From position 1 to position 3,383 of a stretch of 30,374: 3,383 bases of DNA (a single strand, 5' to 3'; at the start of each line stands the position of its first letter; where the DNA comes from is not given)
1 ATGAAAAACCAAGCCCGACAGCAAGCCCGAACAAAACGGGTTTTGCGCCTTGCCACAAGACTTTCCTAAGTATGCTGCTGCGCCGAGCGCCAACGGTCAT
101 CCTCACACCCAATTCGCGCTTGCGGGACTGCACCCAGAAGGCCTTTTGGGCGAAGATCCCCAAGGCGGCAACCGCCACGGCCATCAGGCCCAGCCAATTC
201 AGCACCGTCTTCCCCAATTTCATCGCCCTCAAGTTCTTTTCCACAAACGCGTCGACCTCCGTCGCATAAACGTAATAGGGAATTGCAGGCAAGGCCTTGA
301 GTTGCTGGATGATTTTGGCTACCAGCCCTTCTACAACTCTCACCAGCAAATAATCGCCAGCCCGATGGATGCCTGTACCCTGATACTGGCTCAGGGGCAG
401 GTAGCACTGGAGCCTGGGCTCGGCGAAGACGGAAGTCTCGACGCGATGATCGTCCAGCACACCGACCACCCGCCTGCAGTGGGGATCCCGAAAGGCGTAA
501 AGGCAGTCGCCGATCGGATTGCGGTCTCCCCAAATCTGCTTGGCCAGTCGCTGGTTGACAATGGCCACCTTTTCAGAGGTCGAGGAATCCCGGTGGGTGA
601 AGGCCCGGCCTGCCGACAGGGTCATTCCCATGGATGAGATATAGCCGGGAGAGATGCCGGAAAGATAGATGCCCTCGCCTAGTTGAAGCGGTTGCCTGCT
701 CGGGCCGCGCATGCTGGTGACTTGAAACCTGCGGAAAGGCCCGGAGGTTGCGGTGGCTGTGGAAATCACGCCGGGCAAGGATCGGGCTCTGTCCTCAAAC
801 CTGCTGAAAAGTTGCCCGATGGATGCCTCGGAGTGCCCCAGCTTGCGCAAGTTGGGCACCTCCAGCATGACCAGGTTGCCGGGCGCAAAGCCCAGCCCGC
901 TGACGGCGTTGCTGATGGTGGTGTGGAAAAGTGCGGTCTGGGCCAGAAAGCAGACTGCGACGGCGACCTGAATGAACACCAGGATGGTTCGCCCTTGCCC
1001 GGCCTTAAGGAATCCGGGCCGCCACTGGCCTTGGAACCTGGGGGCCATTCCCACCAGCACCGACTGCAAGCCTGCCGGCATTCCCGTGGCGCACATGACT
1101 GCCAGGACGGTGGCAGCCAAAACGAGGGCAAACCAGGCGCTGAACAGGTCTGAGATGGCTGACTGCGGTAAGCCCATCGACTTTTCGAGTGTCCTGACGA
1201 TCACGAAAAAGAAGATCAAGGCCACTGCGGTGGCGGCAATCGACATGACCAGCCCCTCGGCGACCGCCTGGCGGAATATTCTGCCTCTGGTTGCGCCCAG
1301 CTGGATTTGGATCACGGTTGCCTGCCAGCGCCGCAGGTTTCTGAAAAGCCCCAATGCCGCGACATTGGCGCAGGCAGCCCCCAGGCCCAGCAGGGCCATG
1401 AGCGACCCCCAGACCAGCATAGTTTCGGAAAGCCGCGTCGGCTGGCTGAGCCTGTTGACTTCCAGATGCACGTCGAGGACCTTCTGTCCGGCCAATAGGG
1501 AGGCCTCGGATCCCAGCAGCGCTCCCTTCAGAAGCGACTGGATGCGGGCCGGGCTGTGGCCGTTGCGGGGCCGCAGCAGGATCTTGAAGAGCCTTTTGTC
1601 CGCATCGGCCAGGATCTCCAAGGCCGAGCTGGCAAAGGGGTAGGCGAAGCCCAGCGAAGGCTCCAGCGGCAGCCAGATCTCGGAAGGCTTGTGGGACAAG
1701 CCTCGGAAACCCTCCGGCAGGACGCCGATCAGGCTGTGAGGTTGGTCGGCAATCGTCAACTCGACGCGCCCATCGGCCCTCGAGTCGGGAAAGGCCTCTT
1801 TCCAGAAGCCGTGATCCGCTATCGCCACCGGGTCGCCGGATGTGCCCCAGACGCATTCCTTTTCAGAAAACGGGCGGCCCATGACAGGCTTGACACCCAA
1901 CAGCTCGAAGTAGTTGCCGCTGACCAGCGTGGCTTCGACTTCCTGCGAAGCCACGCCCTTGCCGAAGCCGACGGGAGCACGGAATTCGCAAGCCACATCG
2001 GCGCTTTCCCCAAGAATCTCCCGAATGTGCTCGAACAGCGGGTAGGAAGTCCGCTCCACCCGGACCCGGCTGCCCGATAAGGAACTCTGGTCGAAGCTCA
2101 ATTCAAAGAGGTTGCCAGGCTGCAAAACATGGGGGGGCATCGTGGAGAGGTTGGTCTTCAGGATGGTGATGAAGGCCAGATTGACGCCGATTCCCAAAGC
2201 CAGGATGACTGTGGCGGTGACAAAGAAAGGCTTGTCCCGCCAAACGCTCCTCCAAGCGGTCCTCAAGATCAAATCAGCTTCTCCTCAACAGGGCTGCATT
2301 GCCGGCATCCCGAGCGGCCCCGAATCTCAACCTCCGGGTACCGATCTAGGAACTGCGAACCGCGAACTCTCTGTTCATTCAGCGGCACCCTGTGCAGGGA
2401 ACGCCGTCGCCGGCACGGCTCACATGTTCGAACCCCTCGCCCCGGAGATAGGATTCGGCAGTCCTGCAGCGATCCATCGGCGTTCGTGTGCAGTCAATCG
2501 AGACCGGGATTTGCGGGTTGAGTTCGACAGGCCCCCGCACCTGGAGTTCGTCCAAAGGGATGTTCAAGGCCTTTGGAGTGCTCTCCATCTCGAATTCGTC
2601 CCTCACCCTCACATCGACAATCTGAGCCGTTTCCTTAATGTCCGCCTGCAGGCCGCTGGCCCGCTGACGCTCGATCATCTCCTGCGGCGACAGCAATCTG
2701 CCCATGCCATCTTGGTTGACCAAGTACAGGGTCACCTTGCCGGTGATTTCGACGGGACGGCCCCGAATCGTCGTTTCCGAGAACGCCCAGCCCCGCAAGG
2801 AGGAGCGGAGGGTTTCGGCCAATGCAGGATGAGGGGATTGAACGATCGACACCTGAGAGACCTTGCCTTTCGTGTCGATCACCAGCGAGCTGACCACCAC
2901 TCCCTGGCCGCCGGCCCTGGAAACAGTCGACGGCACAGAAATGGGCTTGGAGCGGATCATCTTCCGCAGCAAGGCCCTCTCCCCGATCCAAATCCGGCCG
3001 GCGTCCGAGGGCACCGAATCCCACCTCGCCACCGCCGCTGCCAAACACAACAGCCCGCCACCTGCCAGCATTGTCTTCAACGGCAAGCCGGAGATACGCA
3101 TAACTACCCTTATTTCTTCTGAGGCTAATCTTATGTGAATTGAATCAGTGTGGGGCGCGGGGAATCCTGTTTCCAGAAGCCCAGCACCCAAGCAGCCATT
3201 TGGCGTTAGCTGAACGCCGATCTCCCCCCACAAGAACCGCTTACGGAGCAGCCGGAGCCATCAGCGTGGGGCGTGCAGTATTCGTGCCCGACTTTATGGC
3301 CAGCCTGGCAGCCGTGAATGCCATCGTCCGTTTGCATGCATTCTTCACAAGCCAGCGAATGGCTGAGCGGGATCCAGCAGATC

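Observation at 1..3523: Candidate undescribed envelope module: secreted 6-Cys peptide + TonB-C/rhodanese fusion + divergent MacB-type permease under one promoter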

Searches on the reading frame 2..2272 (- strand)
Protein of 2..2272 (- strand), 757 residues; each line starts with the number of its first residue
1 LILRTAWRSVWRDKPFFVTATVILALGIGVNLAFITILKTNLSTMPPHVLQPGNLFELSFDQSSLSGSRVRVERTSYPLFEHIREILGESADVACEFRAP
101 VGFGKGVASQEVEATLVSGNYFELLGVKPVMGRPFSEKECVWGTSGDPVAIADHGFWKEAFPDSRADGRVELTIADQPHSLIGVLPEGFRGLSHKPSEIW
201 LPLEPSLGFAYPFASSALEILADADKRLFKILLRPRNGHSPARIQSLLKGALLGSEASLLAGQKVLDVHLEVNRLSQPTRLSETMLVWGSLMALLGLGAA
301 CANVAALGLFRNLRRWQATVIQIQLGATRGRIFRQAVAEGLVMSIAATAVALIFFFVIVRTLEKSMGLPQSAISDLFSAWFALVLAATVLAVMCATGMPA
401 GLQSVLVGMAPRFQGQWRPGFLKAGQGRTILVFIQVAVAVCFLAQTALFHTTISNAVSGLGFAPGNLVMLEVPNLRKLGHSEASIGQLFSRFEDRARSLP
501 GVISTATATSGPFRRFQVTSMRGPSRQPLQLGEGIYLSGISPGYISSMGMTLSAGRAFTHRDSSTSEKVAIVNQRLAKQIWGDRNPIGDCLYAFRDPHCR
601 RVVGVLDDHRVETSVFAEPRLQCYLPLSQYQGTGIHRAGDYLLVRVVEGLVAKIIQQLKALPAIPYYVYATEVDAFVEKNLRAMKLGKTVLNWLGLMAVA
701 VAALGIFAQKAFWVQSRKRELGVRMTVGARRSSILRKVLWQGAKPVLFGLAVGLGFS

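Call 3: search_protein_families(library=pfam, proteins=[window:2-2272:-], max_evalue=0.1)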
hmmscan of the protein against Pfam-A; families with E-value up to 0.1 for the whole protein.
window:2-2272:- (757 aa): 2 families
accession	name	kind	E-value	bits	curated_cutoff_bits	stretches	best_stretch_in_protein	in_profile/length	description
PF12704.14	MacB_PCD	-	2.6e-23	83.9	27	2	20-248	4-204/207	MacB-like periplasmic core domain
PF02687.27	FtsX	-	1.3e-08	35.4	25.5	2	695-757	4-66/120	FtsX-like permease C-terminal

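Call 4: search_protein_families(library=ncbifam, proteins=[window:2-2272:-], max_evalue=0.1)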
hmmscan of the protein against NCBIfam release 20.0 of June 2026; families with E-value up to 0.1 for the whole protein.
window:2-2272:- (757 aa): 5 families
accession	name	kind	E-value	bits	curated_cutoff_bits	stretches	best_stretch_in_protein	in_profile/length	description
TIGR03434.1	ADOP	subfamily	2.6e-115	386.4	622.3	1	3-756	5-746/803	ADOP family duplicated permease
NF007826.0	PRK10535.1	equivalog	2.7e-16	59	966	1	537-756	369-590/648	macrolide ABC transporter ATP-binding protein/permease MacB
TIGR02212.1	lolCE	equivalog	6.7e-05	22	362.45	1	677-754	255-332/411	lipoprotein-releasing ABC transporter permease subunit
TIGR02213.1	lolE_release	exception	0.031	13.1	540.35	1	659-753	237-331/411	lipoprotein-releasing ABC transporter permease subunit LolE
NF038008.1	ABC_perm_DarB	equivalog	0.041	11.8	700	1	319-396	306-383/777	darobactin export ABC transporter permease subunit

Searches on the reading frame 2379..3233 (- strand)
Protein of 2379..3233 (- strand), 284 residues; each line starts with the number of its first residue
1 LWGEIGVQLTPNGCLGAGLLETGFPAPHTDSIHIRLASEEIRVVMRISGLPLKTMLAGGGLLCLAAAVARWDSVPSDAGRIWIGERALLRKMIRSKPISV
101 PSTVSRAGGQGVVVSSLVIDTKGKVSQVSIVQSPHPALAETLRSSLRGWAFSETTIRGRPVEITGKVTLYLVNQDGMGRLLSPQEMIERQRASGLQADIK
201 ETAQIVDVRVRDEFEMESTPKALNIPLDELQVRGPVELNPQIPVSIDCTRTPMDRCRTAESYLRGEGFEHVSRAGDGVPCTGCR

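Call 3: search_protein_families(library=pfam, proteins=[window:2379-3233:-], max_evalue=0.1)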
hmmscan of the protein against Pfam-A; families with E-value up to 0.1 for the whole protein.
window:2379-3233:- (284 aa): 2 families
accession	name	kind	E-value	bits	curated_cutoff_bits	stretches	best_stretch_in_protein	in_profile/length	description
PF03544.19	TonB_C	-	4e-07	30.8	24.6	1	101-168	6-74/79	Gram-negative bacterial TonB protein C-terminal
PF00581.25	Rhodanese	-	0.04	14.8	22.2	1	197-227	7-37/102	Rhodanese-like domain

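Call 4: search_protein_families(library=ncbifam, proteins=[window:2379-3233:-], max_evalue=0.1)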
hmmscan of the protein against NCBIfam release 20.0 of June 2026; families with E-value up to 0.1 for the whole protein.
window:2379-3233:- (284 aa): 9 families
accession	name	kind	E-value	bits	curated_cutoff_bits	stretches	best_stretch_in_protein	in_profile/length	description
TIGR01352.1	tonB_Cterm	subfamily_domain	2e-05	24.8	27.1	1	100-163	3-67/76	TonB family protein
NF033768.1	myxo_SS_tail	domain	0.00018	21.6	40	1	109-155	31-79/92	AgmX/PglI C-terminal domain-containing protein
NF038079.1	TonB_sider_MxcH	equivalog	0.0012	17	925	1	93-213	5-123/792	TonB-dependent siderophore myxochelin receptor MxcH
NF006444.0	PRK08762.1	equivalog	0.0055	15.4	449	1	185-277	12-103/387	molybdopterin-synthase adenylyltransferase MoeB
NF008082.0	PRK10819.1-3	equivalog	0.0084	15.9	265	1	90-167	159-236/242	TonB system transport protein TonB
NF008750.0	PRK11784.1-2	equivalog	0.0094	15.1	241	1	200-227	13-40/346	tRNA 2-selenouridine(34) synthase MnmH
NF008752.0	PRK11784.1-4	equivalog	0.024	13.4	266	1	194-227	10-43/357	tRNA 2-selenouridine(34) synthase MnmH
NF007627.0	PRK10287.1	equivalog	0.069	13.4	102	0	204-275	22-92/104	thiosulfate sulfurtransferase PspE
TIGR03167.1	tRNA_sel_U_synt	equivalog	0.069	12.5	219.75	1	203-227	3-27/311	tRNA 2-selenouridine(34) synthase MnmH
